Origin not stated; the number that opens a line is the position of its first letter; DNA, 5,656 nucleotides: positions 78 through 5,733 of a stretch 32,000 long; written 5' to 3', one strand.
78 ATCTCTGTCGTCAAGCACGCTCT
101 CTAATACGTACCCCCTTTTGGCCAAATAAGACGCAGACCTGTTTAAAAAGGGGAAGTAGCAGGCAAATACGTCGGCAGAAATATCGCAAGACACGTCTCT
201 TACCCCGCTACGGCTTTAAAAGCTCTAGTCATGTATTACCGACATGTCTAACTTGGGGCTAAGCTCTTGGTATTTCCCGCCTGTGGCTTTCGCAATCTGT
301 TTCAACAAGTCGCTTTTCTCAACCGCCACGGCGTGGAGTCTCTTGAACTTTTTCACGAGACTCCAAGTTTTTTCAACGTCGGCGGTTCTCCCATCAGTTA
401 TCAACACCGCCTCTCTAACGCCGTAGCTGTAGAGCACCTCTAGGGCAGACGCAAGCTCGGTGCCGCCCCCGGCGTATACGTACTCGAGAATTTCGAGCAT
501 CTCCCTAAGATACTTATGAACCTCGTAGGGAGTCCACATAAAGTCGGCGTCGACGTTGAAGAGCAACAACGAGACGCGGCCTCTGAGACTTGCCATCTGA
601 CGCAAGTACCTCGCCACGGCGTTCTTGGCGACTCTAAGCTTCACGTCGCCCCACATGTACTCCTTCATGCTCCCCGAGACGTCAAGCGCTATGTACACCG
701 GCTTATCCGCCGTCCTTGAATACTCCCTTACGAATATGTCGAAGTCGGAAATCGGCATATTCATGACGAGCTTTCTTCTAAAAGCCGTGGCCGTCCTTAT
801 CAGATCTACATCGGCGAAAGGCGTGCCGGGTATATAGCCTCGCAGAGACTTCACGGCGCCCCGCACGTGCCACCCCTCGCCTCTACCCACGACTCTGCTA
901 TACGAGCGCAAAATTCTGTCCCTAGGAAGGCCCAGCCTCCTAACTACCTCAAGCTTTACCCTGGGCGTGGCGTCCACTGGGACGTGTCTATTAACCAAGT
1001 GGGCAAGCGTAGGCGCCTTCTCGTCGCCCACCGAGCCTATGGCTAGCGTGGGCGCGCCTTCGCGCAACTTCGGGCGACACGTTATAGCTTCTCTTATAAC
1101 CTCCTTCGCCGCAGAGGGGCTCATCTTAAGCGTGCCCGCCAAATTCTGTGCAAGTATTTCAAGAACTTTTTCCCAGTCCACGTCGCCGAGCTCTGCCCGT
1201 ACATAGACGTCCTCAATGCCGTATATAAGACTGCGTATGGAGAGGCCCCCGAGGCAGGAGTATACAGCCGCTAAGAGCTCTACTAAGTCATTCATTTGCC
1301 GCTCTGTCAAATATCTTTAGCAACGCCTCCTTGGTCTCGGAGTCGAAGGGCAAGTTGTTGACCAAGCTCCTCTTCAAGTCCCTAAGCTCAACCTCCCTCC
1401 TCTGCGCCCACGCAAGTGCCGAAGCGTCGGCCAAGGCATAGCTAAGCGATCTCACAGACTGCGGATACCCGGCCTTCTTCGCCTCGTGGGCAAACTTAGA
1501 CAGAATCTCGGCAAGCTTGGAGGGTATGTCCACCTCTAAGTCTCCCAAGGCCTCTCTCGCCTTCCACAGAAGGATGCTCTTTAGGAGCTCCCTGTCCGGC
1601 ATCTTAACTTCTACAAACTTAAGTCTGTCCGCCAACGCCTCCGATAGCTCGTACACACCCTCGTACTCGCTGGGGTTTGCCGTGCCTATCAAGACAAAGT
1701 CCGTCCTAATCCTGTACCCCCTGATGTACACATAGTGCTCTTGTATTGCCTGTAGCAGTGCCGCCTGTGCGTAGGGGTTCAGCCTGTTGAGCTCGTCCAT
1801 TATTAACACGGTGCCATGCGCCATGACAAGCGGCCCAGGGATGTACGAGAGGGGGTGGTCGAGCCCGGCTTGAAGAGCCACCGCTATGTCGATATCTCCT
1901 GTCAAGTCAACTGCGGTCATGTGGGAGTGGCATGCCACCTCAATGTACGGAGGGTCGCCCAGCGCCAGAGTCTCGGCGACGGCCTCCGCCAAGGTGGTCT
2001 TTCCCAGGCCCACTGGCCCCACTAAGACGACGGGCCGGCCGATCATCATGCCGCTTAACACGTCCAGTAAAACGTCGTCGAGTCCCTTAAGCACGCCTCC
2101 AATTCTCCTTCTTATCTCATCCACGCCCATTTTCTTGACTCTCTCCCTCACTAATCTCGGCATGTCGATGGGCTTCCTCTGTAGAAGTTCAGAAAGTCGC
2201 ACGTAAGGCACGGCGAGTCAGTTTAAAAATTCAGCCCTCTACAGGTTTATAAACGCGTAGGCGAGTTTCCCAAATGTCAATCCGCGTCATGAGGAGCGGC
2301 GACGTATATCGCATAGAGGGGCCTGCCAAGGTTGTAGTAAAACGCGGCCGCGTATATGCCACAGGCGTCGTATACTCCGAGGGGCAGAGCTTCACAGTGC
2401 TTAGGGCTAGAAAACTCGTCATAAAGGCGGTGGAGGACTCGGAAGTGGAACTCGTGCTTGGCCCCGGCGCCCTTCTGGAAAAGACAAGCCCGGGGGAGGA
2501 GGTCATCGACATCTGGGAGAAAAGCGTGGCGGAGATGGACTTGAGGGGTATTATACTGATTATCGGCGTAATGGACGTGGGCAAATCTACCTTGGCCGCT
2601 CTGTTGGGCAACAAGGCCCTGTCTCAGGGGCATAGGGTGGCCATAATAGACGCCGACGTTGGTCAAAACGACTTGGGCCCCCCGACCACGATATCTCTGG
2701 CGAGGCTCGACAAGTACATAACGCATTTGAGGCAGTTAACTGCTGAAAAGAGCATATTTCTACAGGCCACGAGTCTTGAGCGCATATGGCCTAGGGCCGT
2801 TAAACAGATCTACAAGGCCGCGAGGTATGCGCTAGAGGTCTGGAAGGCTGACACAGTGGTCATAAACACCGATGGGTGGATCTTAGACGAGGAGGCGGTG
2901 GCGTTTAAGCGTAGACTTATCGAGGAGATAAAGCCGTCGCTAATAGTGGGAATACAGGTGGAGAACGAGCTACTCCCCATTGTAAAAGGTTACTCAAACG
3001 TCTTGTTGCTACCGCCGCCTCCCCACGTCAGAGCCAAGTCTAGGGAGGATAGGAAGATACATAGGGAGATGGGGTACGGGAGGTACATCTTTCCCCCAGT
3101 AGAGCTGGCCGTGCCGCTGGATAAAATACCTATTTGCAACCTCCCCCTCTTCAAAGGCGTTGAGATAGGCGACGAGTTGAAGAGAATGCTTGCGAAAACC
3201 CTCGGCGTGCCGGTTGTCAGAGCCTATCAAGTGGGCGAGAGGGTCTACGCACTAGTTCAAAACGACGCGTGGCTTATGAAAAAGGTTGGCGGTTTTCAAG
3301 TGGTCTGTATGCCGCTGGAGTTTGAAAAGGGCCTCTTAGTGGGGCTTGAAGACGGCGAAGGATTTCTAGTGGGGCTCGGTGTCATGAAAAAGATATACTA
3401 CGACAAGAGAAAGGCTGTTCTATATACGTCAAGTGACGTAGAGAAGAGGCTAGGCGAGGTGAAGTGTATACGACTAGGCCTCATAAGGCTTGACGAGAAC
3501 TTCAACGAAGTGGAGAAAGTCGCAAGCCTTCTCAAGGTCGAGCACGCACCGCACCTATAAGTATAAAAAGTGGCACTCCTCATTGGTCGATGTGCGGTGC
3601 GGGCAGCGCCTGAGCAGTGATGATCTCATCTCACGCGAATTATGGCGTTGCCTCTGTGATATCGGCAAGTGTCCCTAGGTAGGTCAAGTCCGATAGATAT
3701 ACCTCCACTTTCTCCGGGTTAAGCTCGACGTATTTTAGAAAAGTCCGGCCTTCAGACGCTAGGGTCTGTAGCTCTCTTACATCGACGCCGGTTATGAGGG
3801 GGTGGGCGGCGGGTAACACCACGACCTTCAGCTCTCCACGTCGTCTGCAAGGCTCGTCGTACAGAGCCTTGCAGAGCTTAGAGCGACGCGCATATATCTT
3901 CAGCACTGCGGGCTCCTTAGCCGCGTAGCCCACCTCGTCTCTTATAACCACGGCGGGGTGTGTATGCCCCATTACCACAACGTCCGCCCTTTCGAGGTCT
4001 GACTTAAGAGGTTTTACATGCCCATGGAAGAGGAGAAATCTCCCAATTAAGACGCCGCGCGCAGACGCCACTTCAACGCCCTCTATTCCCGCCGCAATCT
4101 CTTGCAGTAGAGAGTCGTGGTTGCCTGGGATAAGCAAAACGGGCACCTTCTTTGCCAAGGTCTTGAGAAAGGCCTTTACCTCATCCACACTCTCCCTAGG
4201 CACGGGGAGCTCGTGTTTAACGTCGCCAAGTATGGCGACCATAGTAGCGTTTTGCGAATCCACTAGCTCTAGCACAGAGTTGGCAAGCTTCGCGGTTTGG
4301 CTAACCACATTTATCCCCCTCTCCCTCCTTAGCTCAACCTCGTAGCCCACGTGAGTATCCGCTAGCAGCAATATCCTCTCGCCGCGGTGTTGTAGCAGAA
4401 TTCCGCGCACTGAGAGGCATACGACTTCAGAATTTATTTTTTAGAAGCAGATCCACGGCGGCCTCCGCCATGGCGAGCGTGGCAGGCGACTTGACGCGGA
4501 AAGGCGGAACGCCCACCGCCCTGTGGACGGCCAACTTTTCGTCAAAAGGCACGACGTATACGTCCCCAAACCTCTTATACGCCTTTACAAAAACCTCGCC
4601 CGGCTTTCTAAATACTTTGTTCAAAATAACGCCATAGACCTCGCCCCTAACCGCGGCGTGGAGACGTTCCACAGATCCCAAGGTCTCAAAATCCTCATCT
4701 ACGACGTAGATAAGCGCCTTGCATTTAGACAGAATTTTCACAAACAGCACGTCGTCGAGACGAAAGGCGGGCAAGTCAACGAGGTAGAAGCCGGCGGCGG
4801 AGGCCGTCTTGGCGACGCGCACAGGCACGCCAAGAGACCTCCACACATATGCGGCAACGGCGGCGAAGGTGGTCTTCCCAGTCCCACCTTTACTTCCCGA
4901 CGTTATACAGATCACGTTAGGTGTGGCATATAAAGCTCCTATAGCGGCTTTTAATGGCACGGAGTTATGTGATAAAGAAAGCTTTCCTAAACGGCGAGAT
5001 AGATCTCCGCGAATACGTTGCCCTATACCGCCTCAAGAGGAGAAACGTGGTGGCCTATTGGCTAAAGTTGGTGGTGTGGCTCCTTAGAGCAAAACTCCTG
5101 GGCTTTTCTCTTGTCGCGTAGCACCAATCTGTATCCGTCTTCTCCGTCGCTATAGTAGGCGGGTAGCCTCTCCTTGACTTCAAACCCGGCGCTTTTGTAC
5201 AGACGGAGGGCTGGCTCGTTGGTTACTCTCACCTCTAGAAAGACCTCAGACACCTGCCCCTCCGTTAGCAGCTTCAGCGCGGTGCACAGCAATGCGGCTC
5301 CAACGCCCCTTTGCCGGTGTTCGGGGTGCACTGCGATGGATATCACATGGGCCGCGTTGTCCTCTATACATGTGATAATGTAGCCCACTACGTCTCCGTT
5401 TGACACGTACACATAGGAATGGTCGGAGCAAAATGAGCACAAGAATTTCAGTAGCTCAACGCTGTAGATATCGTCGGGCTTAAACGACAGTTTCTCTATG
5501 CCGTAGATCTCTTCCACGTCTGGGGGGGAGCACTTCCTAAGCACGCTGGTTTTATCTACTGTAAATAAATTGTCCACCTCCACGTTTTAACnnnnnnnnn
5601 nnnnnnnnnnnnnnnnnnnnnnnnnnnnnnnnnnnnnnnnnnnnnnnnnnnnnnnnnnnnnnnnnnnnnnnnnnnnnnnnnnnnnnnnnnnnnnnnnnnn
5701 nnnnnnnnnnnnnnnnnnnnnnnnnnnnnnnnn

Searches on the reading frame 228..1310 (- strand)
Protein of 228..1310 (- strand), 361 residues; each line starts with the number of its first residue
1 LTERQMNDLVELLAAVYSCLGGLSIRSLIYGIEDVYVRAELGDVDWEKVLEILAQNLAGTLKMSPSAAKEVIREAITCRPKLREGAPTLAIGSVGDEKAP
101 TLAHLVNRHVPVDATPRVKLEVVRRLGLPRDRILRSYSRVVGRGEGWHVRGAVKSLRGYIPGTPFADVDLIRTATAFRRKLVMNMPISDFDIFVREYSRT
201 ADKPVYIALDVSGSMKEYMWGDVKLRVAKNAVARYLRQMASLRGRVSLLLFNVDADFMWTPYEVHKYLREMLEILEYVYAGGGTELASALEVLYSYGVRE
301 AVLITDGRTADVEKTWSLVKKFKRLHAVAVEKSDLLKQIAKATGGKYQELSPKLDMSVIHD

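Call 74: search_protein_families(library=pfam, proteins=[window:228-1310:-], max_evalue=0.00001)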
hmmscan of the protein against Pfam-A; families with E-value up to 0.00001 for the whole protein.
window:228-1310:- (361 aa): 2 families
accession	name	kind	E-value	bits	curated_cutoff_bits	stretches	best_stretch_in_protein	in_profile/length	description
PF13519.12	VWA_2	-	7.6e-08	33.4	27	1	206-307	2-106/107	von Willebrand factor type A domain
PF00092.34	VWA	-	8.9e-06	26.5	23.8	0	205-333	2-142/174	von Willebrand factor type A domain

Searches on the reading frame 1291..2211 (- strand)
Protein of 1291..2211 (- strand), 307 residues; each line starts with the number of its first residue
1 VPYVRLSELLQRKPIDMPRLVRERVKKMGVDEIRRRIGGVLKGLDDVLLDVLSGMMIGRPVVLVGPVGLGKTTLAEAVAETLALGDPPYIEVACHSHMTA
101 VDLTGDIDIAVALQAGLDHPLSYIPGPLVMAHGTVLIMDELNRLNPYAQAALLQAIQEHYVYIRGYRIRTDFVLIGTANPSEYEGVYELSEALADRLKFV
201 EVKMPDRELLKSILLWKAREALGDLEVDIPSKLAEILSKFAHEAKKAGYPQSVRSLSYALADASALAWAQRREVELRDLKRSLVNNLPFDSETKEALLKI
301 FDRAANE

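Call 74: search_protein_families(library=pfam, proteins=[window:1291-2211:-], max_evalue=0.00001)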
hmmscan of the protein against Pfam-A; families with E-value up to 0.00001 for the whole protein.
window:1291-2211:- (307 aa): 6 families
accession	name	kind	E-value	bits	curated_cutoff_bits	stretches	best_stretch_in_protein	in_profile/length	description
PF07728.20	AAA_5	-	1.2e-19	71.2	22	1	60-197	1-139/139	AAA domain (dynein-related subfamily)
PF07726.17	AAA_3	-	1.4e-17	64.2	27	1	61-197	2-129/131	ATPase family associated with various cellular activities (AAA)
PF13401.12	AAA_22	-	2.5e-09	38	27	1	60-178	7-124/130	AAA domain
PF00004.35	AAA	-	2.8e-08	34.7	21.2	1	61-197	1-123/131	ATPase family associated with various cellular activities (AAA)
PF00158.32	Sigma54_activat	-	8.3e-08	32.5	20.2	1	59-179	23-142/168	Sigma-54 interaction domain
PF01078.27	Mg_chelatase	-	5.9e-06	26.3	20.3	0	123-182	97-160/207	Magnesium chelatase, subunit ChlI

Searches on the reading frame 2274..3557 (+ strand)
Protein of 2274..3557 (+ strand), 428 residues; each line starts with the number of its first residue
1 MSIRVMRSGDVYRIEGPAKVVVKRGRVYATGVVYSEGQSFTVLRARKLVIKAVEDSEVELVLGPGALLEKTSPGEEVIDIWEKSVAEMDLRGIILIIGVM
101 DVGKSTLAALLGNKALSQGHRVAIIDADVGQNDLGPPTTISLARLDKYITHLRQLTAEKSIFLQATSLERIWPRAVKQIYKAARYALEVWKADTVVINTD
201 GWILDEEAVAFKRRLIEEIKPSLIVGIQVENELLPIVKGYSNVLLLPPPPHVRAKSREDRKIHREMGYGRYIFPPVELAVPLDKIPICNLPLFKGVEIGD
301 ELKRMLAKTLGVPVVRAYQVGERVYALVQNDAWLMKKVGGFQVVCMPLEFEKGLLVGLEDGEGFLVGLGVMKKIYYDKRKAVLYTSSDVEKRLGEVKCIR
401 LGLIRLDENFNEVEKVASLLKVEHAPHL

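Call 47: search_protein_families(library=pfam, proteins=[window:2274-3557:+], max_evalue=0.01)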
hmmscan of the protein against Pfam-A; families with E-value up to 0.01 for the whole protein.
window:2274-3557:+ (428 aa): 4 families
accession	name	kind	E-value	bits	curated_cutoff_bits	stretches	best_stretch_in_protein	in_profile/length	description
PF16575.11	CLP1_P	-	4.2e-32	111.9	26.6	1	98-272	1-186/188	mRNA cleavage and polyadenylation factor CLP1 P-loop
PF01656.29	CbiA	-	1.7e-05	25.2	25.4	1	101-133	9-41/125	CobQ/CobB/MinD/ParA nucleotide binding domain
PF20720.3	nSTAND3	-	0.0046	17.1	27.2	0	84-125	10-51/155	Novel STAND NTPase 3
PF03308.22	MeaB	-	0.0094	15.4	23.1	0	94-132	36-74/273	Methylmalonyl Co-A mutase-associated GTPase MeaB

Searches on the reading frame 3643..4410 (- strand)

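Call 47: search_protein_families(library=pfam, proteins=[window:3643-4410:-], max_evalue=0.01)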
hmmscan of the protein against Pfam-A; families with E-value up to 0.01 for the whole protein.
window:3643-4410:- (256 aa): 2 families
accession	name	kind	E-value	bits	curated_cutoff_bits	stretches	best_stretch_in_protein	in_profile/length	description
PF12850.12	Metallophos_2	-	2.4e-10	41.1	27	1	12-158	2-124/154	Calcineurin-like phosphoesterase superfamily domain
PF00149.33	Metallophos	-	7.9e-10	39.9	21.5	1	12-174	2-175/191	Calcineurin-like phosphoesterase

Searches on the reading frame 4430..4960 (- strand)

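Call 47: search_protein_families(library=pfam, proteins=[window:4430-4960:-], max_evalue=0.01)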
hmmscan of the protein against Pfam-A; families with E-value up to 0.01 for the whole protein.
window:4430-4960:- (177 aa): 2 families
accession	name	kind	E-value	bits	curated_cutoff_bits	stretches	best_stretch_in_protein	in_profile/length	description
PF13604.12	AAA_30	-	0.00065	19.9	27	1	5-56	8-59/191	AAA domain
PF01656.29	CbiA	-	0.001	19.4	25.4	1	21-129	4-97/125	CobQ/CobB/MinD/ParA nucleotide binding domain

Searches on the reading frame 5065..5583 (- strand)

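Call 47: search_protein_families(library=pfam, proteins=[window:5065-5583:-], max_evalue=0.01)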
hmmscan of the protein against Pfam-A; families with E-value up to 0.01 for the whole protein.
window:5065-5583:- (173 aa): 10 families
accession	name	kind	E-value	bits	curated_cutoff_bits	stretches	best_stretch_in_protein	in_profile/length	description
PF00583.31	Acetyltransf_1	-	5.7e-19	68.9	20.7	1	29-134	7-116/116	Acetyltransferase (GNAT) family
PF13508.13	Acetyltransf_7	-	1.7e-14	54.4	27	1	55-136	4-84/84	Acetyltransferase (GNAT) domain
PF13673.13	Acetyltransf_10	-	1.6e-09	38.3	23.6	1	55-137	32-110/128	Acetyltransferase (GNAT) domain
PF08445.16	FR47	-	3.5e-08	33.8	22.1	1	70-137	14-80/86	FR47-like protein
PF13523.12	Acetyltransf_8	-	0.00013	22.1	27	1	86-138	88-141/145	Acetyltransferase (GNAT) domain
PF13527.13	Acetyltransf_9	-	0.00017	22.1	25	1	76-135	71-125/127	Acetyltransferase (GNAT) domain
PF13302.13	Acetyltransf_3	-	0.00022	22.4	25.4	1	56-135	53-138/138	Acetyltransferase (GNAT) domain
PF12746.13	GNAT_acetyltran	-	0.0017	18.5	26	1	57-143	160-243/243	GNAT acetyltransferase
PF13420.13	Acetyltransf_4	-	0.0035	17.8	24.3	1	35-145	26-145/155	Acetyltransferase (GNAT) domain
PF13480.13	Acetyltransf_6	-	0.0062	17.1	22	1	56-111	74-129/143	Acetyltransferase (GNAT) domain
